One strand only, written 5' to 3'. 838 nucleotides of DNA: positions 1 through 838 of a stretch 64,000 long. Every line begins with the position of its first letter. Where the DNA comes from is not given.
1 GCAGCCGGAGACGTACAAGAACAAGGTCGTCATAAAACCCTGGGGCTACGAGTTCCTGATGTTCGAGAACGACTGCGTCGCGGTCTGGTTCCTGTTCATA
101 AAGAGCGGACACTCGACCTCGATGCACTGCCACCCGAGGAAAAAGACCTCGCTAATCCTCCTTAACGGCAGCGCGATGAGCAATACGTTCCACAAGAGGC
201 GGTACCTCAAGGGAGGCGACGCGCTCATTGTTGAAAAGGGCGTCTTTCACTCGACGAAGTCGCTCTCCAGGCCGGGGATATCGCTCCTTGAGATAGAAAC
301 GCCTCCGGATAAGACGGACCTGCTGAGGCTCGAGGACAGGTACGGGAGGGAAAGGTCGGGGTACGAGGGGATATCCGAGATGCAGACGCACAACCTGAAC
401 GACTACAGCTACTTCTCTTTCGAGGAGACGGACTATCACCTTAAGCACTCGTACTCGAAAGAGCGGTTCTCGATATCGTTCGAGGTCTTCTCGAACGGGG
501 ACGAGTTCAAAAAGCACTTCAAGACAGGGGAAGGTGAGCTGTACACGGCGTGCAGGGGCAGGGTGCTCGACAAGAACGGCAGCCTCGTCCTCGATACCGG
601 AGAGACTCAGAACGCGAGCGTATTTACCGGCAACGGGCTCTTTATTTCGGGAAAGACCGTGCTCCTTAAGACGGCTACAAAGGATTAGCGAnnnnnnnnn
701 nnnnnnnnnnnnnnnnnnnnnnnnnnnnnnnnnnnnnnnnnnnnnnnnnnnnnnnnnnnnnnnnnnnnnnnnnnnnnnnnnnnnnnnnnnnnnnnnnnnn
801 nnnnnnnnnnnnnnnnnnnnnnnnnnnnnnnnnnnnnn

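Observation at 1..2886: Cupin + UxaA-family dehydratase + HAD phosphatase trio at the head of the glycan operon: possible route to an unusual deoxy/keto sugar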

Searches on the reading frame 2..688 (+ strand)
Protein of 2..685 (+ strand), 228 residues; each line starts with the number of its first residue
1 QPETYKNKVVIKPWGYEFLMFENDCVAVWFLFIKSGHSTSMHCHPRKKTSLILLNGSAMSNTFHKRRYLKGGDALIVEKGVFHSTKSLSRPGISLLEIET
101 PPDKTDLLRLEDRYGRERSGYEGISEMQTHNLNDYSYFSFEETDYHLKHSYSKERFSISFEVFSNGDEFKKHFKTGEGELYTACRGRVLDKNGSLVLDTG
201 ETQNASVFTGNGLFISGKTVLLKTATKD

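Call 3: search_protein_families(library=pfam, proteins=[window:59-688:+], max_evalue=0.01)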
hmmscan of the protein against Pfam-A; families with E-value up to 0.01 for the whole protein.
window:59-688:+ (209 aa): 1 family
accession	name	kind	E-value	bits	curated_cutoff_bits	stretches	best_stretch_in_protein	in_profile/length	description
PF07883.17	Cupin_2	-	0.0029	17.7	27.2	0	14-68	5-58/70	Cupin domain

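Call 4: search_protein_families(library=ncbifam, proteins=[window:59-688:+], max_evalue=0.01)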
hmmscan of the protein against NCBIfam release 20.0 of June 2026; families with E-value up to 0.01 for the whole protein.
window:59-688:+ (209 aa): 1 family
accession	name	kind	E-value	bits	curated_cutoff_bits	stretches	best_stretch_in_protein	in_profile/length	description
TIGR01479.1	GMP_PMI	equivalog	0.0096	14.8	372.95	0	8-97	376-467/467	mannose-1-phosphate guanylyltransferase/mannose-6-phosphate isomerase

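Call 47: find_homologous_proteins(query=window:2-685:+, max_evalue=0.00001)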
Query window:2-685:+ (228 aa): 282 proteins with E <= 0.00001 among 492 candidates; the best 120 are listed.
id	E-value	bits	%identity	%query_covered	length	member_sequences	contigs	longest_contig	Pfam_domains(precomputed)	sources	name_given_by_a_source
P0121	1.4e-91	324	60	100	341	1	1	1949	PF07883.18,PF01050.25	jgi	jgi:mannose-6-phosphate isomerase-like protein (cupin superfamily)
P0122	1.4e-82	294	72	82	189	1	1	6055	-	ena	-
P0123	4.7e-76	273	53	100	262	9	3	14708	PF01050.25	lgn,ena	-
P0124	9.0e-76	272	51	100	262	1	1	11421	-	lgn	-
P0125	3.9e-75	270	52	100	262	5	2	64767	-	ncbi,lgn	-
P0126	4.8e-75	270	54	100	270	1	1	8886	-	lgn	-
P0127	1.9e-74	268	51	98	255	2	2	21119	-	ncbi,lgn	-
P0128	1.4e-73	265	53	97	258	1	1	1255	PF01050.25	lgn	-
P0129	1.7e-73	265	55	98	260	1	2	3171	-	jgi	jgi:mannose-6-phosphate isomerase-like protein (cupin superfamily)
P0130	3.9e-73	263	53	99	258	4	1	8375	-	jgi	-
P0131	4.6e-73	263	53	99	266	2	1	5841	-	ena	-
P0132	6.6e-73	263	52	99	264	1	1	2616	-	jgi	jgi:mannose-6-phosphate isomerase-like protein (cupin superfamily)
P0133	9.7e-73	262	54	98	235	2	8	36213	-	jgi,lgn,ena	-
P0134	1.2e-72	262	52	99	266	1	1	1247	PF01050.25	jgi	jgi:mannose-6-phosphate isomerase-like protein (cupin superfamily)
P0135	1.8e-72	261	52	100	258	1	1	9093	PF01050.25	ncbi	-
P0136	2.5e-72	261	53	100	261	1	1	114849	PF07883.18,PF01050.25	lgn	-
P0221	1.4e-64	236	51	89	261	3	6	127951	PF01050.25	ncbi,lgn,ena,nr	ncbi:MAG: hypothetical protein ISS59_00200 [Desulfobacteraceae bacterium]|nr:hypothetical protein [D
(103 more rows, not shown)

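Call 48: find_encoding_contigs(protein=P0221, flank=8000, max_places=1)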
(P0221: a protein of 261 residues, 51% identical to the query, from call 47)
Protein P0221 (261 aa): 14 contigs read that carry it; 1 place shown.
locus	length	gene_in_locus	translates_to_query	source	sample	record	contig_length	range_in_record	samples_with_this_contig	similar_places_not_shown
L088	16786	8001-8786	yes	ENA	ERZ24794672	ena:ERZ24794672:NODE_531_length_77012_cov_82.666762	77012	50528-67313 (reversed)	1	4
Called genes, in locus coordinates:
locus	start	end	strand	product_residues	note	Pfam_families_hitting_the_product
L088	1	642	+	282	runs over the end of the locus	PF01479:S4, PF00849:PseudoU_synth_2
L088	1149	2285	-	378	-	PF01637:ATPase_2, PF13173:AAA_14 (faint)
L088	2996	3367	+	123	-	PF13411:MerR_1, PF00376:MerR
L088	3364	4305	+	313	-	PF01073:3Beta_HSD, PF01370:Epimerase, PF04321:RmlD_sub_bind, PF05368:NmrA (weak), PF16363:GDP_Man_Dehyd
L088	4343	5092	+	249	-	PF00483:NTP_transferase, PF12804:NTP_transf_3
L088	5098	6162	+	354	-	PF00288:GHMP_kinases_N, PF08544:GHMP_kinases_C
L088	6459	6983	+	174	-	PF01965:DJ-1_PfpI, PF17124:ThiJ_like (faint)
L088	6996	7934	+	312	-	PF01370:Epimerase, PF04321:RmlD_sub_bind (weak), PF16363:GDP_Man_Dehyd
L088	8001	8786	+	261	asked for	PF01050:MannoseP_isomer (faint)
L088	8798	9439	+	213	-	PF00702:Hydrolase, PF13419:HAD_2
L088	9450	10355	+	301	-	PF00676:E1_dh, PF02775:TPP_enzyme_C (weak)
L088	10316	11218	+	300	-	PF02779:Transket_pyr, PF02780:Transketolase_C (weak)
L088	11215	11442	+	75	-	-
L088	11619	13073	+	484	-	PF02310:B12-binding, PF04055:Radical_SAM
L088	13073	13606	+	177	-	PF00293:NUDIX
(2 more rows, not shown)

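Call 49: find_encoding_contigs(protein=P0136, flank=8000, max_places=1)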
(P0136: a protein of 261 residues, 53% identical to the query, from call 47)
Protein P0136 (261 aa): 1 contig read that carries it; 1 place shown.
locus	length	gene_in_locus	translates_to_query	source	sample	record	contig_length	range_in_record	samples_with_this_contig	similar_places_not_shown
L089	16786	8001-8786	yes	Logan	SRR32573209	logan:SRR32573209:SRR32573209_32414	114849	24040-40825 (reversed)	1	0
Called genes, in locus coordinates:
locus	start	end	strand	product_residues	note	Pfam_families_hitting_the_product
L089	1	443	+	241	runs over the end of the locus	PF00483:NTP_transferase, PF12804:NTP_transf_3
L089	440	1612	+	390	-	PF01041:DegT_DnrJ_EryC1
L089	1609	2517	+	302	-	PF01370:Epimerase, PF02719:Polysacc_synt_2 (faint), PF04321:RmlD_sub_bind (faint), PF16363:GDP_Man_Dehyd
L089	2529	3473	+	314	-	PF01073:3Beta_HSD (weak), PF01370:Epimerase, PF04321:RmlD_sub_bind, PF16363:GDP_Man_Dehyd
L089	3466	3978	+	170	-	PF00293:NUDIX, PF14815:NUDIX_4 (weak)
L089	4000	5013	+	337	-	PF00288:GHMP_kinases_N, PF08544:GHMP_kinases_C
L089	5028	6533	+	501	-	PF02310:B12-binding, PF04055:Radical_SAM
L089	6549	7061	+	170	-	PF01965:DJ-1_PfpI, PF17124:ThiJ_like (faint)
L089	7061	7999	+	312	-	PF01370:Epimerase, PF04321:RmlD_sub_bind (weak), PF16363:GDP_Man_Dehyd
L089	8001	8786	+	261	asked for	PF01050:MannoseP_isomer (weak), PF07883:Cupin_2 (faint)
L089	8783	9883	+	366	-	PF02746:MR_MLE_N, PF13378:MR_MLE_C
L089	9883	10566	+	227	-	PF00702:Hydrolase, PF13419:HAD_2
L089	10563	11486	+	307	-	-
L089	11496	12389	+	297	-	PF00676:E1_dh, PF02775:TPP_enzyme_C (weak)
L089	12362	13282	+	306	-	PF02779:Transket_pyr, PF02780:Transketolase_C (weak)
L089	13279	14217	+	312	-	-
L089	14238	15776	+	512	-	PF01554:MatE, PF01943:Polysacc_synt, PF13440:Polysacc_synt_3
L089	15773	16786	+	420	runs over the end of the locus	-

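Call 54: search_protein_families(library=ncbifam, proteins=[L089:8783-9883:+, L089:10563-11486:+, L089:13279-14217:+, L089:3466-3978:+, L089:8001-8786:+, L089:9883-10566:+], max_evalue=0.001)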
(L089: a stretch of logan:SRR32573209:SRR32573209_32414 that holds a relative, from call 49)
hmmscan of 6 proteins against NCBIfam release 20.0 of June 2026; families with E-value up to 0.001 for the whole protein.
L089:8783-9883:+ (366 aa): 16 families
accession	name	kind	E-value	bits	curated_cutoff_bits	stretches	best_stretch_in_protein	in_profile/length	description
NF040866.1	AraD_Arch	equivalog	1.1e-55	189.1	650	1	32-364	35-369/372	arabinonate dehydratase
NF040790.2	glucon_galact_dh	equivalog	1.2e-54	185.7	750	1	1-363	1-368/390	bifunctional D-gluconate/D-galactonate dehydratase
NF010624.0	PRK14017.1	equivalog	3.3e-54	184.4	311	1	30-362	14-358/382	galactonate dehydratase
NF047820.1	TalGalacDh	equivalog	4.9e-48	163.9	500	1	27-361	34-361/371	L-talarate/galactarate dehydratase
NF043051.1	ManoateDhtManD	equivalog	2.1e-42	145.4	550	2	28-167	14-152/403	D-mannonate dehydratase ManD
NF011654.0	PRK15072.1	subfamily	1.7e-39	135.8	430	2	29-166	15-151/404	D-galactonate dehydratase family protein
NF011968.0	PRK15440.1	equivalog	2.2e-35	122.3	393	1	30-359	58-386/395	L-rhamnonate dehydratase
TIGR02534.1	mucon_cyclo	subfamily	4.3e-35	121.4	334.95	1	3-362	1-363/368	muconate/chloromuconate family cycloisomerase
NF043002.1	HProlDhtase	equivalog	9.8e-35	120.1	500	1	2-356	2-354/366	cis-3-hydroxy-L-proline dehydratase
NF041118.1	A_G_epim_Thtga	equivalog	1.5e-15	57.2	500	1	1-323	1-319/341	L-Ala-D/L-Glu epimerase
TIGR03247.1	glucar-dehydr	equivalog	4.5e-14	52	828.7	1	145-360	186-401/441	glucarate dehydratase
NF002782.0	PRK02901.1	equivalog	2.5e-13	49.7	288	1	157-346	102-290/328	o-succinylbenzoate synthase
NF042940.1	racemase_DgcA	equivalog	1.8e-12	47.2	400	1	14-279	9-253/323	N-acetyl-D-Glu racemase DgcA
TIGR01928.1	menC_lowGC_arch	equivalog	5e-12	45.5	200.65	1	15-329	7-314/325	o-succinylbenzoate synthase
NF002739.0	PRK02714.1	equivalog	3e-10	40.1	259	1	147-260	123-239/320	o-succinylbenzoate synthase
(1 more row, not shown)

L089:10563-11486:+ (307 aa): 0 families

L089:13279-14217:+ (312 aa): 0 families

L089:3466-3978:+ (170 aa): 19 families
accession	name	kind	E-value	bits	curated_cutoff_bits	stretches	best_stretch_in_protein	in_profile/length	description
NF006530.0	PRK08999.1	equivalog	2.9e-12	46.3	245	1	27-90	4-70/315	Nudix family hydrolase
NF008044.0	PRK10776.1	equivalog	1.4e-09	37.9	148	1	30-94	5-74/130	8-oxo-dGTP diphosphatase MutT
TIGR00586.1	mutt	equivalog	2.5e-09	37.2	97.9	1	29-90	5-69/129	8-oxo-dGTP diphosphatase MutT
TIGR02705.1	nudix_YtkD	equivalog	1.1e-08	34.8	154.4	1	36-94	29-86/156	RNA deprotection pyrophosphohydrolase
NF001299.0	PRK00241.1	equivalog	1.3e-08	34.6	158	1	33-92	138-198/263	NAD(+) diphosphatase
NF041652.1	Nud_hyd_Dein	equivalog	1.4e-08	35.1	200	1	32-93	15-83/152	Nudix hydrolase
NF006961.0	PRK09438.1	equivalog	1.5e-08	34.2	103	1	32-101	10-82/151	dihydroneopterin triphosphate diphosphatase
NF007834.0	PRK10546.1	equivalog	1.9e-08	34.2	156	1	35-157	8-124/135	pyrimidine (deoxy)nucleoside triphosphate diphosphatase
NF001937.0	PRK00714.1-4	equivalog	5.3e-08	32.6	139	1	30-92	8-70/161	RNA pyrophosphohydrolase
NF052459.1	OxoGTPPhMutT1Mycb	equivalog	1.1e-07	31.2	475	1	42-169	18-136/292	8-oxo-(d)GTP phosphatase MutT1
NF001934.0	PRK00714.1-1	equivalog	7.1e-07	28.8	241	1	30-90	8-68/176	RNA pyrophosphohydrolase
NF001935.0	PRK00714.1-2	equivalog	7.6e-07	28.8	259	1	30-92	8-70/183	RNA pyrophosphohydrolase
NF001938.0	PRK00714.1-5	equivalog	2.4e-06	27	116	1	25-84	8-76/172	RNA pyrophosphohydrolase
NF012016.0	PRK15472.1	equivalog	1.6e-05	24.6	95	1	41-142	14-121/141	nucleoside triphosphatase NudI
NF003785.0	PRK05379.1-1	equivalog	3.8e-05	23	418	1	33-85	206-260/347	bifunctional nicotinamide-nucleotide adenylyltransferase/Nudix hydroxylase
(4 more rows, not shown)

L089:8001-8786:+ (261 aa): 2 families
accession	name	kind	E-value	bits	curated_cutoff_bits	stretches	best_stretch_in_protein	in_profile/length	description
TIGR01479.1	GMP_PMI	equivalog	5.1e-09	35.4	372.95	1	33-145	353-467/467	mannose-1-phosphate guanylyltransferase/mannose-6-phosphate isomerase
NF012004.0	PRK15460.1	equivalog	1.1e-05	24.3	859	1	38-145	368-477/478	mannose-1-phosphate guanyltransferase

L089:9883-10566:+ (227 aa): 25 families
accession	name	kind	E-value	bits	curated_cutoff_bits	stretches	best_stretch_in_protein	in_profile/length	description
NF053653.1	InDiPhoBT2121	equivalog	1.6e-35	122.6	245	1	9-211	2-212/216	inorganic diphosphatase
TIGR02009.1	PGMB-YQAB-SF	subfamily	8.1e-31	107.7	153.35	1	8-188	1-186/186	beta-phosphoglucomutase family hydrolase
TIGR01990.1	bPGM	equivalog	6.5e-24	84.9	189.4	1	8-188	1-186/187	beta-phosphoglucomutase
NF008610.0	PRK11587.1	equivalog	4.4e-20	72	282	1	7-212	2-205/219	sugar phosphatase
NF008000.0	PRK10725.1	equivalog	3.7e-19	69.6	215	1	6-188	3-185/188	fructose-1-phosphate/6-phosphogluconate phosphatase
NF009695.0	PRK13222.1-2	equivalog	1.3e-17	64.1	225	1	4-214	2-222/226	phosphoglycolate phosphatase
NF009804.0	PRK13288.1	equivalog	1.5e-16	60.5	218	1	7-211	2-207/215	pyrophosphatase PpaX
NF008087.0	PRK10826.1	equivalog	2.6e-15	56.6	191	1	6-208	5-213/222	hexitol phosphatase HxpB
TIGR01449.2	PGP_bact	equivalog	3.1e-15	56.3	180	1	11-206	1-205/213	phosphoglycolate phosphatase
NF046057.1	bifunc_MtlD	equivalog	2.7e-14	52.5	800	1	6-188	5-191/683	bifunctional mannitol-1-phosphate dehydrogenase/phosphatase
TIGR01509.1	HAD-SF-IA-v3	subfamily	5.3e-13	49.4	29.4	1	10-187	1-153/154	HAD-IA family hydrolase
TIGR02253.1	CTE7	subfamily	1.6e-12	47.6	169.75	1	9-210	3-220/221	TIGR02253 family HAD-type hydrolase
NF009700.0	PRK13226.1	equivalog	1.6e-10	41.1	342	1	4-188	8-194/229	phosphoglycolate phosphatase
NF009694.0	PRK13222.1-1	equivalog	1.7e-10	40.7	415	1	75-210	94-235/252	phosphoglycolate phosphatase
NF009697.0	PRK13222.1-4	equivalog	4.5e-10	39.3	327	1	4-190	3-195/232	phosphoglycolate phosphatase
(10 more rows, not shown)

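Call 55: find_related_loci(query=A3, collection=metagenome_contigs, flank=10000)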
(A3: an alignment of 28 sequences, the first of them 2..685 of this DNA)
Query A3 (228 aa) in metagenome_contigs; peptide patterns used: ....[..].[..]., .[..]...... (x = any residue, [..] = any of these).
600 stretches matched a pattern (row limit reached: there are more); 592 encode a relative of the query (tblastn E <= 1e-3); the best 80 are kept; 80 distinct loci.
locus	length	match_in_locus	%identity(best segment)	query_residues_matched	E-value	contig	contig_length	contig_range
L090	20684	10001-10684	75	1-227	2e-115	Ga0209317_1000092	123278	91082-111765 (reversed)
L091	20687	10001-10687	66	1-228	2e-105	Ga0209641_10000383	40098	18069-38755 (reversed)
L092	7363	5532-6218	66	1-228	5e-100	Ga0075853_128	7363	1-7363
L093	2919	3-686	64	2-228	3e-98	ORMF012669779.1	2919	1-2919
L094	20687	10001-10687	62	1-228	1e-95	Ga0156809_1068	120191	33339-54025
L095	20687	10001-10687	62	1-228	1e-95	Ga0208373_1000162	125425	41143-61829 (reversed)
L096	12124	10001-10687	63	1-228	2e-95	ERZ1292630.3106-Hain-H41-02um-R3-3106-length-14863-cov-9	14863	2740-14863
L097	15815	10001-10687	59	1-228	2e-94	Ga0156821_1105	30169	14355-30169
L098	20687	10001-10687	62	1-228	2e-93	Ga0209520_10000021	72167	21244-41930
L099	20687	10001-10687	62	1-228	1e-93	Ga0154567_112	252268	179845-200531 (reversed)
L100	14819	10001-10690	61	1-228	7e-90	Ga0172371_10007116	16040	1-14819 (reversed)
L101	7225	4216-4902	55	1-228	2e-85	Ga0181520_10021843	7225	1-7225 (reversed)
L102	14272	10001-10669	56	1-225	7e-84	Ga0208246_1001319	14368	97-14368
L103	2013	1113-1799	55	1-227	2e-85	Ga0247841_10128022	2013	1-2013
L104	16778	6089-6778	52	1-227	1e-80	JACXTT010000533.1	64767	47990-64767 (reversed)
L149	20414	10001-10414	52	4-142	1e-46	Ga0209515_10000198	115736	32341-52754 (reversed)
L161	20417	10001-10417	52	5-144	3e-44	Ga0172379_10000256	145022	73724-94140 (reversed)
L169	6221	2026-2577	43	4-190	7e-44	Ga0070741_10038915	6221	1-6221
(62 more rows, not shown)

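Call 58: predict_structure(alignment_id=A3)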
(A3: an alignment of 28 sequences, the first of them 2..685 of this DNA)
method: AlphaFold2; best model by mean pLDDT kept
length: 228 residues; sequences in the alignment: 28
mean_pLDDT: 90.6   pTM: 0.89
mean pLDDT of the five models: 90.6, 89.4, 87.0, 86.2, 84.7
residues with pLDDT >= 90: 170; 70-90: 38; 50-70: 20; < 50: 0
segments of 3 or more residues with pLDDT < 50: none
pLDDT, mean of each block of 10 residues (from residue 1): 84 94 97 92 90 97 89 95 94 97 75 60 82 96 93 96 96 93 97 95 90 91 94
secondary structure, 60 per line:
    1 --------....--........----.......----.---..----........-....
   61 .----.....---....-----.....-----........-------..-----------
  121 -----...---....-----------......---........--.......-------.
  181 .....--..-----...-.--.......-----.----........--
elements in order: E9-12 E15-22 E27-33 E48-55 E57-61 E66-70 E74-77 E83-87 E93-100 E126-128 H132-135 E147-152 E156-163 H166-172 E180-185 E195-197 E202-204 H205-208 E219-226
